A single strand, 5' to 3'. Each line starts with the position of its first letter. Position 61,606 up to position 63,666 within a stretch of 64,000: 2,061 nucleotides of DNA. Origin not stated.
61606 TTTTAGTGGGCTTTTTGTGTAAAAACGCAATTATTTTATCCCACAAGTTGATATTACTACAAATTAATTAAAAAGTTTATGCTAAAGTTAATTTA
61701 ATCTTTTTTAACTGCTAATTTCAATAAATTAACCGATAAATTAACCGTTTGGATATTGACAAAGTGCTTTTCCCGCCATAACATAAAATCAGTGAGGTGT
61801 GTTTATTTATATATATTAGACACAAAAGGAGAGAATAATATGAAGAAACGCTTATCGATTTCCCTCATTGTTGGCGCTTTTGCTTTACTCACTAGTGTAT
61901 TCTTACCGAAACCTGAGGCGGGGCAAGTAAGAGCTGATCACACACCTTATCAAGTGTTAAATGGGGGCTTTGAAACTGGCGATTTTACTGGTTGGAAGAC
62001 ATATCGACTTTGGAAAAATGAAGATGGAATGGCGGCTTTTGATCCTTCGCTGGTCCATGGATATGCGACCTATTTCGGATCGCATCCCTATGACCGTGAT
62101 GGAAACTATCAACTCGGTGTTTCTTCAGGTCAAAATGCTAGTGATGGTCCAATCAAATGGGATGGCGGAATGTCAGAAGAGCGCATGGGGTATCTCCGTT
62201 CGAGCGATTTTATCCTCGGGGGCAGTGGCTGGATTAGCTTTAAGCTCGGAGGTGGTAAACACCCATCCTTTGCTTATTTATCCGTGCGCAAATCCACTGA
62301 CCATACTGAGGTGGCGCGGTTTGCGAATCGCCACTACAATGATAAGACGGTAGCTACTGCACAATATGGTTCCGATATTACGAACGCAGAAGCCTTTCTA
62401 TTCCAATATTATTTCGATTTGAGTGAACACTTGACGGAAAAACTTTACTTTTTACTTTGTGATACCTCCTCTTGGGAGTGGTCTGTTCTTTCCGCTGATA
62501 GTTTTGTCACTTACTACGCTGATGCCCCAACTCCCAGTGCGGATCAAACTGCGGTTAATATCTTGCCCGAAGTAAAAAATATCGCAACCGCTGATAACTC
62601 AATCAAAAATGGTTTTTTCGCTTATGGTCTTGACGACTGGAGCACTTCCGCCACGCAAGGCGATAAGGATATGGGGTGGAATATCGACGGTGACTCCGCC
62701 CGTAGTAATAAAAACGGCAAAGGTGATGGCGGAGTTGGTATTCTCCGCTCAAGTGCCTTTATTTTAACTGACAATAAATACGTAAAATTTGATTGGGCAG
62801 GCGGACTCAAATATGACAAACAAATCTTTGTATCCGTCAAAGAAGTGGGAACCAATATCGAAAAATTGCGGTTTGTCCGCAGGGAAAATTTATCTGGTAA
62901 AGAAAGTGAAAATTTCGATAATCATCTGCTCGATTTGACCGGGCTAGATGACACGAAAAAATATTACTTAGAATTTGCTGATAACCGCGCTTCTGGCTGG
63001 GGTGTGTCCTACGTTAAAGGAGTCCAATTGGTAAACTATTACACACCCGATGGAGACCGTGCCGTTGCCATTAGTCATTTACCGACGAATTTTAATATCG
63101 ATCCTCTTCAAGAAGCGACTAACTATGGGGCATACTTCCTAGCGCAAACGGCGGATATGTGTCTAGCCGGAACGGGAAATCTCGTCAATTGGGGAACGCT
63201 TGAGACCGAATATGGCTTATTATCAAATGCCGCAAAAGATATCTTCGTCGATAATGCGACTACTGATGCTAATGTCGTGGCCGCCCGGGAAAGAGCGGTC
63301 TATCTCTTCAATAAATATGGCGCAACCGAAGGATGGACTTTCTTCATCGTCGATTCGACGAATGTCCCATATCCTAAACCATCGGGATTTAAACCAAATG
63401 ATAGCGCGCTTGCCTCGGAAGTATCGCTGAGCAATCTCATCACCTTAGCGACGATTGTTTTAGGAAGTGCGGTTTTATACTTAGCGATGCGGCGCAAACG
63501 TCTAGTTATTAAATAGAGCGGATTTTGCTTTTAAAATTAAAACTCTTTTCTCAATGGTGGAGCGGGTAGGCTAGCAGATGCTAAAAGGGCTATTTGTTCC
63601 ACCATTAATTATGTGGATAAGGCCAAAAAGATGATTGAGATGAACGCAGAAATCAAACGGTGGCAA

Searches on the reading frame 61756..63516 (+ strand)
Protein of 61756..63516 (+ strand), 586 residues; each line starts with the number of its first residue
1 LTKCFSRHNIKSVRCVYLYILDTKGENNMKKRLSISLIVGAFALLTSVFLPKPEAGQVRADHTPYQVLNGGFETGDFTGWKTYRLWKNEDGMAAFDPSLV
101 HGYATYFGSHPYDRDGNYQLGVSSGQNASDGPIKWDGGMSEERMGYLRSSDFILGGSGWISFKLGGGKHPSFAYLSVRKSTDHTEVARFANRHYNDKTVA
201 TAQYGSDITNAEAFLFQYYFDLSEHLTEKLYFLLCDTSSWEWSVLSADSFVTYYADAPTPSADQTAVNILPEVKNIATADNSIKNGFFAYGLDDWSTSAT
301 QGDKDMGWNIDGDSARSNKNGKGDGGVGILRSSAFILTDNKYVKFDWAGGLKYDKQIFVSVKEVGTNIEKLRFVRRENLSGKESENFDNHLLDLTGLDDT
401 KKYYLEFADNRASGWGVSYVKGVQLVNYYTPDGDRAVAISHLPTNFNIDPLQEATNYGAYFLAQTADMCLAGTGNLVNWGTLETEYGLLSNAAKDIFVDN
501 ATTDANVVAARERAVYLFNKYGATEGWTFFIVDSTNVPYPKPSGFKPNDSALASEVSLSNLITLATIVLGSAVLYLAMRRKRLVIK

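Call 5: search_protein_families(library=pfam, proteins=[window:61756-63516:+], max_evalue=0.01)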
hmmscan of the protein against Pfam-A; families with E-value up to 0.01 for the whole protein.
window:61756-63516:+ (586 aa): 0 families

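Call 30: search_protein_families(library=pfam, proteins=[window:61756-63516:+], max_evalue=5)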
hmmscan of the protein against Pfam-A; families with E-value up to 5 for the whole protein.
window:61756-63516:+ (586 aa): 0 families

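Call 31: search_protein_families(library=ncbifam, proteins=[window:61756-63516:+], max_evalue=0.01)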
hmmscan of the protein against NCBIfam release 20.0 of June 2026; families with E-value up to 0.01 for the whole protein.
window:61756-63516:+ (586 aa): 0 families
